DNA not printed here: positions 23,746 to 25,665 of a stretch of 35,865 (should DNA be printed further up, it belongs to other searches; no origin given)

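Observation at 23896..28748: Orphan four-gene cassette: two anchor-less VirD4/TraD-like ATPase paralogs plus two membrane proteins, with no other T4SS or conjugation genes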

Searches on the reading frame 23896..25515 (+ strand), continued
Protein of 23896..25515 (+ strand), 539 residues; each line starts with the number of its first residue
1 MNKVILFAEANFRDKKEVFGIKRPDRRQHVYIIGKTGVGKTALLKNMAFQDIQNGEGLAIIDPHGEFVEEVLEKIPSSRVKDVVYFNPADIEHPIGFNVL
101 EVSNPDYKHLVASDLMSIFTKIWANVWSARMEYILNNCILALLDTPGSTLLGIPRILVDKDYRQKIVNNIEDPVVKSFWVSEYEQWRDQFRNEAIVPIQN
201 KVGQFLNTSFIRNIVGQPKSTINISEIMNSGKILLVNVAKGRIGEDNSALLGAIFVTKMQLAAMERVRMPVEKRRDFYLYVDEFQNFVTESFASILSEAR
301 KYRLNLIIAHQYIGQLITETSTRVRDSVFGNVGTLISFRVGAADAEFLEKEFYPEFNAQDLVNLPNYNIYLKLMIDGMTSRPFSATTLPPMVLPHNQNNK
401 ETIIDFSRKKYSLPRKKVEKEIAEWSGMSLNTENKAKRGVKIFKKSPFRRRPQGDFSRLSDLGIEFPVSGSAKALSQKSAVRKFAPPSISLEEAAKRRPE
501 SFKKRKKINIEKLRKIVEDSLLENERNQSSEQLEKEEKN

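Call 54: predict_structure(alignment_id=A2)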
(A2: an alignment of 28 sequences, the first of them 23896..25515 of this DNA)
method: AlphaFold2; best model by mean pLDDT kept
length: 539 residues; sequences in the alignment: 28
mean_pLDDT: 81.6   pTM: 0.73
mean pLDDT of the five models: 81.6, 80.0, 77.3, 74.9, 73.7
residues with pLDDT >= 90: 248; 70-90: 201; 50-70: 25; < 50: 65
segments of 3 or more residues with pLDDT < 50: 428-455, 462-465, 467-486, 497-505
pLDDT, mean of each block of 10 residues (from residue 1): 85 87 82 89 93 94 91 93 95 94 89 90 88 95 93 93 94 94 83 90 87 93 93 93 87 90 89 91 78 80 90 81 82 88 94 94 89 80 90 75 96 95 70 39 34 46 42 33 44 57 53 84 82 81
secondary structure, 60 per line:
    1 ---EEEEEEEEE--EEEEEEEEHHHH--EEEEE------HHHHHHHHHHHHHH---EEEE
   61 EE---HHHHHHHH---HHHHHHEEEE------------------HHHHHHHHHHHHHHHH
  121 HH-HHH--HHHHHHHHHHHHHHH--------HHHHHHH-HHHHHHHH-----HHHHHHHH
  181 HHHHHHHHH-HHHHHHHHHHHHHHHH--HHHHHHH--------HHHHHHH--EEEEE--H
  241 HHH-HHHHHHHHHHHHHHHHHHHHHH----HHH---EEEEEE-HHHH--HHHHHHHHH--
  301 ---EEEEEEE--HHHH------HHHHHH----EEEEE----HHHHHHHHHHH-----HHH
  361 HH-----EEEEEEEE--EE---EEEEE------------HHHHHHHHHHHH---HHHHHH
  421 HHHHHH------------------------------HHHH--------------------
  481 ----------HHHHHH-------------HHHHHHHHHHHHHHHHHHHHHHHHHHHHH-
elements in order: E4-12 E15-22 H23-26 E29-33 H40-53 E57-62 H66-73 H77-82 E83-86 H105-122 H129-143 H152-158 H160-167 H173-189 H191-206 H209-215 H224-230 E233-237 H240-243 H245-266 E277-282 H284-287 H290-298 E304-310 H313-316 H323-328 E333-337 H342-352 H358-362 E368-375 E383-387 H400-411 H415-426 H457-460 H491-496 H510-538

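Call 58: search_dna_similar(query=window:23896-25515:+, collection=phages, mode=protein, max_rows=25)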
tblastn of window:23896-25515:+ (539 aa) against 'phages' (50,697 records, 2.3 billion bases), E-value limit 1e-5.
Records with a match: 50; places in all: 50; records where one place covers at least 80% of the query: 0.
Best place of each record, by identity: <60% 50.
By first word of the organism name: Bacillus 45; Deep-sea 2; Microcystis 1; Geobacillus 1; Brevibacillus 1.
By host as written in the record: Bacillus subtilis 12; Bacillus subtilis BEST7003 6; - 5; Bacillus cereus 4; Bacillus thuringiensis 4; Bacillus megaterium str. ATCC 43725 2; Bacillus cereus HER1399 2; Bacillus cereus BGSC 6E1 2; and 11 more.
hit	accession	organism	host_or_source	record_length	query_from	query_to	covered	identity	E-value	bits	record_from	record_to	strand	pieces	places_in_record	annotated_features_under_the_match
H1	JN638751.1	Bacillus phage G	Bacillus megaterium str. ATCC 43725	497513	32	389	66%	26.5%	2e-38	157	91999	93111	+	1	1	156: gp156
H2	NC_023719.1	Bacillus phage G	Bacillus megaterium str. ATCC 43725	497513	32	389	66%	26.5%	2e-38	157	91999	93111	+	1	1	156: gp156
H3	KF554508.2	Bacillus phage CP-51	Bacillus cereus HER1399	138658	32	448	77%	22.0%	3e-17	92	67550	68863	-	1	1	hypothetical protein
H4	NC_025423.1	Bacillus phage CP-51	Bacillus cereus HER1399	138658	32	448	77%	22.0%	3e-17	92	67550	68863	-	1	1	hypothetical protein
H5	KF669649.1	Bacillus phage CampHawk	Bacillus subtilis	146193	32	422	73%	23.3%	5e-16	88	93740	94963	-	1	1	hypothetical protein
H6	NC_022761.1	Bacillus phage CampHawk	Bacillus subtilis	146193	32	422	73%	23.3%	5e-16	88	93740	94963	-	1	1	hypothetical protein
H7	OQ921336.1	Bacillus phage SPO1L1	Bacillus subtilis BEST7003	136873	32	422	73%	22.8%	1e-15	87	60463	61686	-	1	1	hypothetical protein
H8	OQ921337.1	Bacillus phage SPO1L2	Bacillus subtilis BEST7003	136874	32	422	73%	22.8%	1e-15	87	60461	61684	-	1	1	hypothetical protein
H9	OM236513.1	Bacillus phage SP82G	Bacillus subtilis BEST7003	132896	32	422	73%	22.8%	3e-15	86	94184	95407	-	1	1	hypothetical protein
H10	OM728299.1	Bacillus phage vB_BsuM-Goe19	Bacillus subtilis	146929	32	422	73%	22.8%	3e-15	85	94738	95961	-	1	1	hypothetical protein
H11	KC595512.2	Bacillus phage JL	Bacillus cereus BGSC 6E1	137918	32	422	73%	22.6%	4e-19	98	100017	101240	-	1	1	lipid A export ATP-binding/permease protein Msb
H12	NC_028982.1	Bacillus phage JL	Bacillus cereus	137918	32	422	73%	22.6%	4e-19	98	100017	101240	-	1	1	lipid A export ATP-binding/permease protein Msb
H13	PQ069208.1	Bacillus phage S4-1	Bacillus sp. S4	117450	32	422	73%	22.6%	1e-18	96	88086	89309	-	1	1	record has no annotation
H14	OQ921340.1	Bacillus phage SPO1L5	Bacillus subtilis BEST7003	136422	32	422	73%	22.6%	2e-15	86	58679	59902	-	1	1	hypothetical protein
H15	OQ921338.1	Bacillus phage SPO1L3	Bacillus subtilis BEST7003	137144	32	422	73%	22.6%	2e-15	86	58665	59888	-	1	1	hypothetical protein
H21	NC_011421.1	Bacillus phage SPO1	Bacillus subtilis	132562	32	422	73%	22.6%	2e-15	86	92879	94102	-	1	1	27.4: gp27.4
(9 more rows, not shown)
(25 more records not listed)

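Call 59: fold_search(model_id=the predicted structure, library=pdb)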
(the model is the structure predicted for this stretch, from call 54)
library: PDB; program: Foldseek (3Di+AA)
matches with E <= 10: 1001; with E <= 0.001: 119
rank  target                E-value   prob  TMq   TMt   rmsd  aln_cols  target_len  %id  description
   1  1e9s_L                1.0e-13  1.00  0.51  0.62   5.7       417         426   16  Bacterial conjugative coupling protein TrwBdeltaN70. Unbound monoclinic form. (released 2001-02-06)
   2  1e9s_I                1.3e-13  1.00  0.48  0.60   5.7       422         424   16  Bacterial conjugative coupling protein TrwBdeltaN70. Unbound monoclinic form. (released 2001-02-06)
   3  1e9s_A                4.1e-13  1.00  0.51  0.62   5.7       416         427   16  Bacterial conjugative coupling protein TrwBdeltaN70. Unbound monoclinic form. (released 2001-02-06)
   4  1e9s_M                4.5e-13  1.00  0.50  0.61   5.8       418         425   14  Bacterial conjugative coupling protein TrwBdeltaN70. Unbound monoclinic form. (released 2001-02-06)
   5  1e9s_G                4.5e-13  1.00  0.49  0.60   5.9       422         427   16  Bacterial conjugative coupling protein TrwBdeltaN70. Unbound monoclinic form. (released 2001-02-06)
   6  1e9s_D                6.5e-13  1.00  0.50  0.62   5.2       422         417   15  Bacterial conjugative coupling protein TrwBdeltaN70. Unbound monoclinic form. (released 2001-02-06)
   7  1e9s_B                7.6e-13  1.00  0.50  0.63   5.1       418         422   15  Bacterial conjugative coupling protein TrwBdeltaN70. Unbound monoclinic form. (released 2001-02-06)
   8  1e9s_J                1.1e-12  1.00  0.50  0.61   5.6       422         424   16  Bacterial conjugative coupling protein TrwBdeltaN70. Unbound monoclinic form. (released 2001-02-06)
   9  1e9s_F                1.4e-12  1.00  0.50  0.62   6.0       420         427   15  Bacterial conjugative coupling protein TrwBdeltaN70. Unbound monoclinic form. (released 2001-02-06)
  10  1e9s_E                1.4e-12  1.00  0.49  0.60   5.4       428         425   14  Bacterial conjugative coupling protein TrwBdeltaN70. Unbound monoclinic form. (released 2001-02-06)
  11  1e9s_K                1.5e-12  1.00  0.49  0.61   5.6       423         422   15  Bacterial conjugative coupling protein TrwBdeltaN70. Unbound monoclinic form. (released 2001-02-06)
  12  1gl6_B                2.9e-12  1.00  0.48  0.59   5.5       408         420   15  Plasmid coupling protein TrwB in complex with the non-hydrolysable GTP analogue GDPNP (released 2002-05-16)
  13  1e9s_H                3.3e-12  1.00  0.49  0.60   5.3       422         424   15  Bacterial conjugative coupling protein TrwBdeltaN70. Unbound monoclinic form. (released 2001-02-06)
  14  1gl6_G                4.5e-12  1.00  0.50  0.63   5.4       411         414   16  Plasmid coupling protein TrwB in complex with the non-hydrolysable GTP analogue GDPNP (released 2002-05-16)
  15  1gl6_A                5.6e-12  1.00  0.49  0.62   5.5       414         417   15  Plasmid coupling protein TrwB in complex with the non-hydrolysable GTP analogue GDPNP (released 2002-05-16)
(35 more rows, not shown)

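Call 60: get_annotated_region(hit=H21, flank=5000)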
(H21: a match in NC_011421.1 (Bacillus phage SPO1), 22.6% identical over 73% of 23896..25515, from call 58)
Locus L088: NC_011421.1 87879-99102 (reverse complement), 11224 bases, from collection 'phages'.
description: Bacillus phage SPO1, complete genome.
organism: Bacillus phage SPO1 (NCBI taxid 2884427)
taxonomy: Viruses; Duplodnaviria; Heunggongvirae; Uroviricota; Caudoviricetes; Herelleviridae; Spounavirinae; Okubovirus; Okubovirus SPO1
host: Bacillus subtilis; source: soil; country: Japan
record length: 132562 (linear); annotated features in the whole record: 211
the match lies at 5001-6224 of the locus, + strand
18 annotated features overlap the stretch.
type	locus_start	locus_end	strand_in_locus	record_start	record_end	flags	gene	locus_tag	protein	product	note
CDS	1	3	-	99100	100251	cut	29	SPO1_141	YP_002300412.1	thymidylate synthase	dUMP hydroxymethylase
CDS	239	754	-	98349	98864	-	29.2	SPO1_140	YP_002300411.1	head decoration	putative head decoration protein; virion protein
CDS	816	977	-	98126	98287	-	29.12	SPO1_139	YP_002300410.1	gp29.12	-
CDS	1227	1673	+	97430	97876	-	29.1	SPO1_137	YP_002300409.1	gp29.1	-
CDS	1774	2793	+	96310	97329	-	27.9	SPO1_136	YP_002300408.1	partition protein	-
CDS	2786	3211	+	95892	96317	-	27.8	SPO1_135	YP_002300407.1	gp27.8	-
CDS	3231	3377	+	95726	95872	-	27.7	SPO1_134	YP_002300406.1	gp27.7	-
CDS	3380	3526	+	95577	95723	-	27.6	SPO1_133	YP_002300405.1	gp27.6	-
CDS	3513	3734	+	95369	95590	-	27.5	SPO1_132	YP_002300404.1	gp27.5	-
CDS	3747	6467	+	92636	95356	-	27.4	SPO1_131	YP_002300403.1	gp27.4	-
CDS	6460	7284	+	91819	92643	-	27.3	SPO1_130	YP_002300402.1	replication initiation by nicking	-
CDS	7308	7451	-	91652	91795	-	27.2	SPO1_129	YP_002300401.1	gp27.2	-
CDS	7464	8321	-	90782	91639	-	27.1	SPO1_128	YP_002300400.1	gp27.1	-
CDS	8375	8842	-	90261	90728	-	27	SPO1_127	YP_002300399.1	gp27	regulation and/or late gene expression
CDS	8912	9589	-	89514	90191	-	28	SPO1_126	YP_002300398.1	gp28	middle-gene-specific sigma factor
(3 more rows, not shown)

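Call 95: list_cluster_members(proteins=[window:23896-25515:+, P0390, window:27175-27396:+, window:27426-28748:+])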
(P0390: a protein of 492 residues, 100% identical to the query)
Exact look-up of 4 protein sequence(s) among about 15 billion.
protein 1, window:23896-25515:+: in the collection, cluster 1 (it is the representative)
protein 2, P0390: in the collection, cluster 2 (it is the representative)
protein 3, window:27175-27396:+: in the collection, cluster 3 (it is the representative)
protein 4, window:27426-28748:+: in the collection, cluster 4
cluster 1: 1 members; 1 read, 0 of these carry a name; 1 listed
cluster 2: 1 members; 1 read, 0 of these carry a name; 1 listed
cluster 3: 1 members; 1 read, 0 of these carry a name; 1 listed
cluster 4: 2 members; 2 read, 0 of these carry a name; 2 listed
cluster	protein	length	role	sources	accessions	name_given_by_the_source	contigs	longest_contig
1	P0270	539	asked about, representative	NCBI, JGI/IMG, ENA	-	-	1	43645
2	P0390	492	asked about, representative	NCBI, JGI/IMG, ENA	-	-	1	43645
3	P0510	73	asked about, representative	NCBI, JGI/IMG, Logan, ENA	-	-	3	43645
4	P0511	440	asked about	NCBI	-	-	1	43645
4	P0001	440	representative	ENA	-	-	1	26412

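Call 101: get_annotated_region(hit=H2, flank=4500)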
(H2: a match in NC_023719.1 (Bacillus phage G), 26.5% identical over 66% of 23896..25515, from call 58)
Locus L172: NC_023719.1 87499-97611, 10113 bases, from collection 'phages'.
description: Bacillus phage G, complete genome.
organism: Bacillus phage G (NCBI taxid 2884420)
taxonomy: Viruses; Duplodnaviria; Heunggongvirae; Uroviricota; Caudoviricetes; Donellivirus; Donellivirus gee
host: Bacillus megaterium str. ATCC 43725; source: soil; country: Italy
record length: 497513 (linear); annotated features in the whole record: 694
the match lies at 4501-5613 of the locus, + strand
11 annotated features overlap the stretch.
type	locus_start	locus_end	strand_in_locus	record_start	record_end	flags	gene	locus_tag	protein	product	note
CDS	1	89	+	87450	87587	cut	151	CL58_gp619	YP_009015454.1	gp151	-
CDS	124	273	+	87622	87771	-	152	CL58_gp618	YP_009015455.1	gp152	-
CDS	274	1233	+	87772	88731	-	153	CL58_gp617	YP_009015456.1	gp153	-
CDS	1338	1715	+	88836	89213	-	154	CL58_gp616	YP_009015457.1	gp154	-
CDS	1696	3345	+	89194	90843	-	155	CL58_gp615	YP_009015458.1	gp155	type IV secretory pathway protein; VirB-like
CDS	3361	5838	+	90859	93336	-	156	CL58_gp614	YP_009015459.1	gp156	ATP-binding/permase; MsbA-like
CDS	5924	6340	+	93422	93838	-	157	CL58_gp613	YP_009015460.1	HNH endonuclease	HNH endouclease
CDS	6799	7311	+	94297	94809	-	158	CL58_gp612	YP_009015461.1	gp158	-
CDS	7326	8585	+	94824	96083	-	159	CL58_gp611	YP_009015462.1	gp159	-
CDS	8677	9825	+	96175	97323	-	160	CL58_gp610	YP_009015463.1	gp160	-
CDS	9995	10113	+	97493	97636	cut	161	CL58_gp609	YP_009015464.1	gp161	-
